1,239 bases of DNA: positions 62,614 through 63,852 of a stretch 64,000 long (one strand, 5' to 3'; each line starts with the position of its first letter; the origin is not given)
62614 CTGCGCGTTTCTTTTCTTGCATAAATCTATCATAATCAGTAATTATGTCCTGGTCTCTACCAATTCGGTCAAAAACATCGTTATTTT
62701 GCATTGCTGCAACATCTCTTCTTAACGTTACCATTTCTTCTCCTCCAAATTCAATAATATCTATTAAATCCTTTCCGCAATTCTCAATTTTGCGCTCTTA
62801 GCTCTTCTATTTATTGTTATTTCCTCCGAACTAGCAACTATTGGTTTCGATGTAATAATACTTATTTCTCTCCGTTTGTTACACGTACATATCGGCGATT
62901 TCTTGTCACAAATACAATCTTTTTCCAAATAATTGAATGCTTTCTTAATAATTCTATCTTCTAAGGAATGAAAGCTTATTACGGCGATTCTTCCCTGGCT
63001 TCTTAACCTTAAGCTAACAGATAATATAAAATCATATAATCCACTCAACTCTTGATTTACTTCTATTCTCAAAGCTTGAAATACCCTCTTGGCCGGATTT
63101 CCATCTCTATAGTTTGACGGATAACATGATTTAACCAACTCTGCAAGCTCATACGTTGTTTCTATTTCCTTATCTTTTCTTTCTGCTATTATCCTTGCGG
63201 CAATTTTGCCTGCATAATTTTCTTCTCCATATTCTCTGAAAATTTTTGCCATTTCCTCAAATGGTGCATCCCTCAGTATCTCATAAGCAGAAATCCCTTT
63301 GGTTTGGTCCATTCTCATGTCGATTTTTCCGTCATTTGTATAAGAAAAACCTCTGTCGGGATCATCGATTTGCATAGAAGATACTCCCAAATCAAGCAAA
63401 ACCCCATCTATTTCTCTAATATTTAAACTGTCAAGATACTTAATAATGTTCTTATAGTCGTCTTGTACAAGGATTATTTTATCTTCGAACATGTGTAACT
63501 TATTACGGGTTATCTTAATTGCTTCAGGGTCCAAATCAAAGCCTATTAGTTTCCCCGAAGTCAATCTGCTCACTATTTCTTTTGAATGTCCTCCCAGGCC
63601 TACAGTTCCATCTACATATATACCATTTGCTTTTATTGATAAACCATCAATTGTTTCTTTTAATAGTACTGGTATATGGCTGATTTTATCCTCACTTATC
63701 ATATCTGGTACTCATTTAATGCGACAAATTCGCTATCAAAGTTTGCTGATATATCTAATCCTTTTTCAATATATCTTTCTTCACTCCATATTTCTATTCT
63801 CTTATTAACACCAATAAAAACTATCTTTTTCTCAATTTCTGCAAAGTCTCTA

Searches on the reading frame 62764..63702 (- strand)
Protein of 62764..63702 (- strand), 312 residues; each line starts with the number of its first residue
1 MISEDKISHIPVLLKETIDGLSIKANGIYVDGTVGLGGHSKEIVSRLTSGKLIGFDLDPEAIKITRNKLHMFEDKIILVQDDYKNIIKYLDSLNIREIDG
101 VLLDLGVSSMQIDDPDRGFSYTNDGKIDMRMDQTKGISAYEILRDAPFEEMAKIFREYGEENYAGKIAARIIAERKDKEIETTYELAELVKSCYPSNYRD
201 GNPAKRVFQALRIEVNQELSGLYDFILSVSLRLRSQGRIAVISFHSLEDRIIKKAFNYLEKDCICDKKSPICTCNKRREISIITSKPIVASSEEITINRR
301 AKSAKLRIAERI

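Call 74: search_protein_families(library=pfam, proteins=[window:62764-63702:-], max_evalue=0.00001)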
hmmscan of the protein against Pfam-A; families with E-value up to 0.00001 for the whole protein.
window:62764-63702:- (312 aa): 1 family
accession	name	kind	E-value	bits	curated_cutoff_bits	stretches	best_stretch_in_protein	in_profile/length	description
PF01795.25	Methyltransf_5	-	1.5e-111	373.3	27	1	7-312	2-309/309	MraW methylase family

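Call 80: find_encoding_contigs(protein=window:62764-63702:-, flank=10000, max_places=3)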
Protein window:62764-63702:- (312 aa): 22 contigs read that carry it; 3 places shown.
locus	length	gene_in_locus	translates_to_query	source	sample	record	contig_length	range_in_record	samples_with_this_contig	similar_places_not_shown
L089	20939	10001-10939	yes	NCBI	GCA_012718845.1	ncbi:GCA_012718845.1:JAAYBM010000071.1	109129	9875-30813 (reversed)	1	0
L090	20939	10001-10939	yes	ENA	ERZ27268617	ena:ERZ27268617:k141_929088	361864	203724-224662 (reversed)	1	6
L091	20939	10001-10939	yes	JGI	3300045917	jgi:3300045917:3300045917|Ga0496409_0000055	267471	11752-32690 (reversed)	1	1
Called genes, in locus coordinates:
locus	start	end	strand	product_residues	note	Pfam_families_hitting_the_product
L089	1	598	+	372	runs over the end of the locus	PF01467:CTP_transf_like, PF01966:HD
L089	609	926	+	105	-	PF02410:RsfS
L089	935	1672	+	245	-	PF12822:ECF_trnsprt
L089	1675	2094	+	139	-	PF02367:TsaE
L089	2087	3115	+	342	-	PF00814:TsaD, PF13673:Acetyltransf_10, PF00583:Acetyltransf_1, PF13508:Acetyltransf_7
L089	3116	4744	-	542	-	PF05833:NFACT_N, PF05670:NFACT-R_1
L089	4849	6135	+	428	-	PF05697:Trigger_N, PF00254:FKBP_C, PF05698:Trigger_C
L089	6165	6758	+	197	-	PF00574:CLP_protease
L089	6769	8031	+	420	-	PF06689:zf-C4_ClpX, PF00493:MCM (weak), PF01078:Mg_chelatase (faint), PF00004:AAA, PF07724:AAA_2, PF07728:AAA_5 (faint), PF10431:ClpB_D2-small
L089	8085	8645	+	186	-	PF03193:RsgA_GTPase (faint), PF00009:GTP_EFTU (faint), PF02421:FeoB_N, PF00350:Dynamin_N (faint), PF01926:MMR_HSR1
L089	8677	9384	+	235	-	PF00149:Metallophos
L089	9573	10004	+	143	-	PF02381:MraZ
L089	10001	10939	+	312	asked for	PF01795:Methyltransf_5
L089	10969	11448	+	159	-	-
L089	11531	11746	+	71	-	-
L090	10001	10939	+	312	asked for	PF01795:Methyltransf_5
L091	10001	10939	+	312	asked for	PF01795:Methyltransf_5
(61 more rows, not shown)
